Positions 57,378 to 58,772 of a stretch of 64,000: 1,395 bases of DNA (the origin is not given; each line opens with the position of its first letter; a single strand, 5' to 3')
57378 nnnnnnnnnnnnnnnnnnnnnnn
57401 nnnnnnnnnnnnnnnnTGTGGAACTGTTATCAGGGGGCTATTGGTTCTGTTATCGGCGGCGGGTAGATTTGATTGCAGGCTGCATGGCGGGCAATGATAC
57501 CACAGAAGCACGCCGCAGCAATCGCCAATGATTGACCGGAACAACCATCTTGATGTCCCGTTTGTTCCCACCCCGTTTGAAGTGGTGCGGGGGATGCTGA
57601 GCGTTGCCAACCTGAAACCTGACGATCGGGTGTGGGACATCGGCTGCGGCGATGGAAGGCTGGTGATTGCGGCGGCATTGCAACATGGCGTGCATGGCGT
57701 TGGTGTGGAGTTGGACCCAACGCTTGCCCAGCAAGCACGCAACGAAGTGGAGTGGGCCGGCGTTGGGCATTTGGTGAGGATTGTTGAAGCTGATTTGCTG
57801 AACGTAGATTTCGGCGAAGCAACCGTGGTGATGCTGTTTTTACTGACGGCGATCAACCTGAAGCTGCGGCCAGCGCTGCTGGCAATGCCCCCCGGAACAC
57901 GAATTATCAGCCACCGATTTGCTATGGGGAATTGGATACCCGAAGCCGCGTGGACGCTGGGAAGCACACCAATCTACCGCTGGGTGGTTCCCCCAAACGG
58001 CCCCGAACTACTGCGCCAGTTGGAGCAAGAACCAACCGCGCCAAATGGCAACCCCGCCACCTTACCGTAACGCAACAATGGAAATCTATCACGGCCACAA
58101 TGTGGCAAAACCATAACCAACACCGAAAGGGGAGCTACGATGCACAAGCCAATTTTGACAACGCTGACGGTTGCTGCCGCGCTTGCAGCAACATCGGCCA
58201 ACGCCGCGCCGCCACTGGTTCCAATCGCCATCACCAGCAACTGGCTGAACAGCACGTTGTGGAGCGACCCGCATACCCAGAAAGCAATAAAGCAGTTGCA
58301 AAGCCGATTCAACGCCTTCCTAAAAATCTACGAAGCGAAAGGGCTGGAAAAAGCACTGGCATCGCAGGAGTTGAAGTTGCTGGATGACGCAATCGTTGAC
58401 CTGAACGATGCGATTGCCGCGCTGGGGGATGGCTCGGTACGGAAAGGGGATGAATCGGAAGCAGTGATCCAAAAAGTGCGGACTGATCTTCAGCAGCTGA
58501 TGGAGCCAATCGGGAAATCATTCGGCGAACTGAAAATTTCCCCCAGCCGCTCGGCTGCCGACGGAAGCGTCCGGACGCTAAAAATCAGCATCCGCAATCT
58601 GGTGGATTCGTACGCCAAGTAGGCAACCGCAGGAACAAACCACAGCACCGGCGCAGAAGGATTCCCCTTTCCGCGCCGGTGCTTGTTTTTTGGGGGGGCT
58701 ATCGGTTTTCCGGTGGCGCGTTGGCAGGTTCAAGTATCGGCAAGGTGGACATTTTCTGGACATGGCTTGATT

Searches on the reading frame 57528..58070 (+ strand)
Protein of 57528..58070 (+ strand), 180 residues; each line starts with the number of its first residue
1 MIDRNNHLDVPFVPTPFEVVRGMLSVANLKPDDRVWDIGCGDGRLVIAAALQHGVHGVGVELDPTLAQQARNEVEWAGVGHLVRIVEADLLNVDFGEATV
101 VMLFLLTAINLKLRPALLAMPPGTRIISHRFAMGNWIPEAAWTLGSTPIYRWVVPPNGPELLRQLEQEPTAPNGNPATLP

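Call 5: search_protein_families(library=pfam, proteins=[window:57528-58070:+], max_evalue=0.01)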
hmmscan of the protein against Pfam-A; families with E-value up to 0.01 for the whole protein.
window:57528-58070:+ (180 aa): 12 families
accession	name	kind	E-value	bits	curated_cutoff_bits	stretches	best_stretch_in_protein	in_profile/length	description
PF13649.12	Methyltransf_25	-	1.9e-08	35.3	27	1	35-109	1-74/97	Methyltransferase domain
PF02353.26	CMAS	-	1.7e-07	31.3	27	1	22-94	53-125/273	Mycolic acid cyclopropane synthetase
PF08241.18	Methyltransf_11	-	2.5e-06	28.5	21.2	1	37-105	2-66/95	Methyltransferase domain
PF08123.19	DOT1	-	7.1e-06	26.2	23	1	17-73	28-85/205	Histone methylation protein DOT1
PF00398.26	RrnaAD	-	1.5e-05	24.7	24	1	19-98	18-93/263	Ribosomal RNA adenine dimethylase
PF06325.19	PrmA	-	9.7e-05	22.4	22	1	29-116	159-245/296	Ribosomal protein L11 methyltransferase (PrmA)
PF01135.25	PCMT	-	0.00015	22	20.3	1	23-89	65-132/210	Protein-L-isoaspartate(D-aspartate) O-methyltransferase (PCMT)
PF13847.12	Methyltransf_31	-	0.00018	21.7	27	1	30-80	2-54/145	Methyltransferase domain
PF08242.18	Methyltransf_12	-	0.00022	22.3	30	1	37-95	2-63/98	Methyltransferase domain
PF01170.24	UPF0020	-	0.00023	21.4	22.3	1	21-94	18-116/197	RMKL-like, methyltransferase domain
PF07021.18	MetW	-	0.00034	20.7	21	1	29-64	11-46/193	Methionine biosynthesis protein MetW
PF13489.12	Methyltransf_23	-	0.0024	18.1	27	1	28-70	19-60/164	Methyltransferase domain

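Call 6: search_protein_families(library=ncbifam, proteins=[window:57528-58070:+], max_evalue=0.01)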
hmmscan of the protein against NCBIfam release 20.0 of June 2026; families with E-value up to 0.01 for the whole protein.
window:57528-58070:+ (180 aa): 38 families (the best 25 are shown)
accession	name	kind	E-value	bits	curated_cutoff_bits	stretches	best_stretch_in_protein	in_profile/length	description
NF041081.1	prot_lys_mtase_Arch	equivalog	2.6e-29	102.2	200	1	23-139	1-119/142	protein-lysine N-methyltransferase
NF043040.1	corrin_prot_MT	hypoth_equivalog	3.8e-08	33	180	1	28-94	37-103/216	corrinoid protein-associated methyltransferase CpaM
TIGR00755.1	ksgA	equivalog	4.3e-08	32.8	171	1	19-99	17-93/256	16S rRNA (adenine(1518)-N(6)/adenine(1519)-N(6))-dimethyltransferase RsmA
NF045667.1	MTase_DVU1556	equivalog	4.6e-08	32.8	155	1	17-97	8-82/213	DVU_1556 family methyltransferase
TIGR00406.1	prmA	equivalog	1.7e-07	31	183.15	1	30-118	158-246/288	50S ribosomal protein L11 methyltransferase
TIGR00740.1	TIGR00740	equivalog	4.4e-07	29.8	193.3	1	22-118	44-144/239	carboxy-S-adenosyl-L-methionine synthase CmoA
TIGR02469.1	CbiT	equivalog_domain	1.3e-06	28.7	78.3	1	17-90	5-78/124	precorrin-6Y C5,15-methyltransferase (decarboxylating) subunit CbiT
NF000499.2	Erm23S_rRNA_broad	equivalog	2.1e-06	27.3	212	1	19-100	11-88/244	23S ribosomal RNA methyltransferase Erm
NF001790.0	PRK00517.3-3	equivalog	7e-06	25.6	269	1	29-90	120-179/262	50S ribosomal protein L11 methyltransferase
NF047649.1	MTase_UXPK_star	exception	1.8e-05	23.9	460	1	20-89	66-138/283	methyltransferase/UXPK-star double selenoprotein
NF050150.1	RiPP_MTase_ApyS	equivalog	2.5e-05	23.6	400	1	33-91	143-202/323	RiPP biosynthesis methyltransferase ApyS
TIGR02081.1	metW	equivalog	2.7e-05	23.8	189.5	1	29-65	11-47/194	methionine biosynthesis protein MetW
TIGR04543.1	ketoArg_3Met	equivalog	0.00012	21.3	425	1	20-106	139-230/336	2-ketoarginine methyltransferase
NF001453.0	PRK00312.1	equivalog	0.00013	21.6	188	1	19-81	68-129/217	protein-L-isoaspartate(D-aspartate) O-methyltransferase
NF041536.1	ArsM_DUF2284_UU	exception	0.00016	20.2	575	1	24-111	69-157/459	arsenite methyltransferase/DUF2284 domain selenoprotein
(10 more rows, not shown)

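Call 8: search_protein_families(library=padloc, proteins=[window:57528-58070:+], max_evalue=0.01)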
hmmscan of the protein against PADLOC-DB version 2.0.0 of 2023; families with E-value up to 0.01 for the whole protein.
window:57528-58070:+ (180 aa): 4 families
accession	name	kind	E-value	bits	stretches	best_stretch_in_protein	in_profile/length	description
PDLC04134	mad2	-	1.6e-18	64.9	1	13-103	273-363/492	mads_2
PDLC03222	MTase_II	-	1.5e-06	25.1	1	14-105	136-229/602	Type II methyltransferase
PDLC03293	MTase_II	-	3.7e-06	24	1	13-98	19-96/427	Type II methyltransferase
PDLC03310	MTase_II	-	0.0038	14.1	1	23-97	27-102/475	Type II methyltransferase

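Call 42: search_solved_structures(query=window:57528-58070:+, max_evalue=0.001, show_alignments=1)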
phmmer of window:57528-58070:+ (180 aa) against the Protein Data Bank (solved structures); distinct sequences matched with E-value up to 0.001: 12.
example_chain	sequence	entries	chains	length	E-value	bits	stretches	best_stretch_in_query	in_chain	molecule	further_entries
5bxy_A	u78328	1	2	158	5.2e-42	147.1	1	10-162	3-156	RNA methyltransferase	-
5fa8_A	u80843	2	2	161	7.4e-31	110.7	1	10-140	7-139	Ribosomal protein L11 methyltransferase, putative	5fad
5jwj_A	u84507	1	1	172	1.1e-29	106.9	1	10-140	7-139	Protein-lysine N-methyltransferase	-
9ne1_A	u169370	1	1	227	7e-07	32.5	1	18-107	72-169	Histone-lysine N-methyltransferase, H3 lysine-79 specific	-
1nkv_A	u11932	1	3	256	1e-06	32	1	23-90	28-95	HYPOTHETICAL PROTEIN yjhP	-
5epe_A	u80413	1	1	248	2.1e-06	31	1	10-91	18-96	SAM-dependent methyltransferase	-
5bp7_A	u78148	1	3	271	1e-05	28.7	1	23-90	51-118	SAM-dependent methyltransferase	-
1ufk_A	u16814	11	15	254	1.7e-05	28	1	27-126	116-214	TT0836 protein | Ribosomal protein L11 methyltransferase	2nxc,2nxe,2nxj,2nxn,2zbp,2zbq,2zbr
3cjt_A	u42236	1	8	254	1.8e-05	28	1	27-126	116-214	Ribosomal protein L11 methyltransferase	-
3bus_A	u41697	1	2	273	3.1e-05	27.2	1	21-109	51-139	Methyltransferase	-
3e8s_A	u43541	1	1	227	0.00013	25.2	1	24-96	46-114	Putative SAM Dependent Methyltransferase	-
6rbd_y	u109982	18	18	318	0.00031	23.9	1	16-94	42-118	Dimethyladenosine transferase | rRNA adenine N(6)-methyltransferase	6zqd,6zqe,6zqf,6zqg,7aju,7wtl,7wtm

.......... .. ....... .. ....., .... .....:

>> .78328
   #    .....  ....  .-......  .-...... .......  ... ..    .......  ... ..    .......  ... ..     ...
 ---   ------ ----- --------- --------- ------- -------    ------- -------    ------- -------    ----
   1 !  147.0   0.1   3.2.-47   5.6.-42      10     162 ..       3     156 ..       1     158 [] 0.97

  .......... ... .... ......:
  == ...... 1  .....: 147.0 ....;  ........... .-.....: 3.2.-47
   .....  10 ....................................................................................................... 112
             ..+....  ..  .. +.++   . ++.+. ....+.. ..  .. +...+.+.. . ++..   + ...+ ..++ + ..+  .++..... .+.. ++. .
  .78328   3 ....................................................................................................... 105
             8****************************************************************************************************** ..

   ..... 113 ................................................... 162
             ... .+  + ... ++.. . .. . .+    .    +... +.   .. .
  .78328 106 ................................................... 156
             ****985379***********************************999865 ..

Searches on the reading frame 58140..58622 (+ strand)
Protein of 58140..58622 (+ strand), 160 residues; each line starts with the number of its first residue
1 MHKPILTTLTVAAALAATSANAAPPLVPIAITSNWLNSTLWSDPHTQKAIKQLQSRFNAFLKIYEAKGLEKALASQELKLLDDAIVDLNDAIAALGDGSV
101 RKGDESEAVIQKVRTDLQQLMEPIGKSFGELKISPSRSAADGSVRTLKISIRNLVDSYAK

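Call 5: search_protein_families(library=pfam, proteins=[window:58140-58622:+], max_evalue=0.01)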
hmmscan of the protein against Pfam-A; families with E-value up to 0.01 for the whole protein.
window:58140-58622:+ (160 aa): 1 family
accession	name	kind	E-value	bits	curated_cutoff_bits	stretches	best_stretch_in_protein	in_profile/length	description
PF25678.1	DUF7946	-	0.0039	17.7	27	1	74-138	103-168/183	Domain of unknown function (DUF7946)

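Call 6: search_protein_families(library=ncbifam, proteins=[window:58140-58622:+], max_evalue=0.01)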
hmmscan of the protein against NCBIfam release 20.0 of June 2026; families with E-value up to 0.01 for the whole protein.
window:58140-58622:+ (160 aa): 1 family
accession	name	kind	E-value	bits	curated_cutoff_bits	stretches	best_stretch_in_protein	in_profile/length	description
TIGR04294.2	pre_pil_HX9DG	domain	0.0022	17.7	19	0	94-101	12-19/22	H-X9-DG-CTERM domain-containing protein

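Call 8: search_protein_families(library=padloc, proteins=[window:58140-58622:+], max_evalue=0.01)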
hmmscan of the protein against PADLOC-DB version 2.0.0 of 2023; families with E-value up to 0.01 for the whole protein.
window:58140-58622:+ (160 aa): 0 families
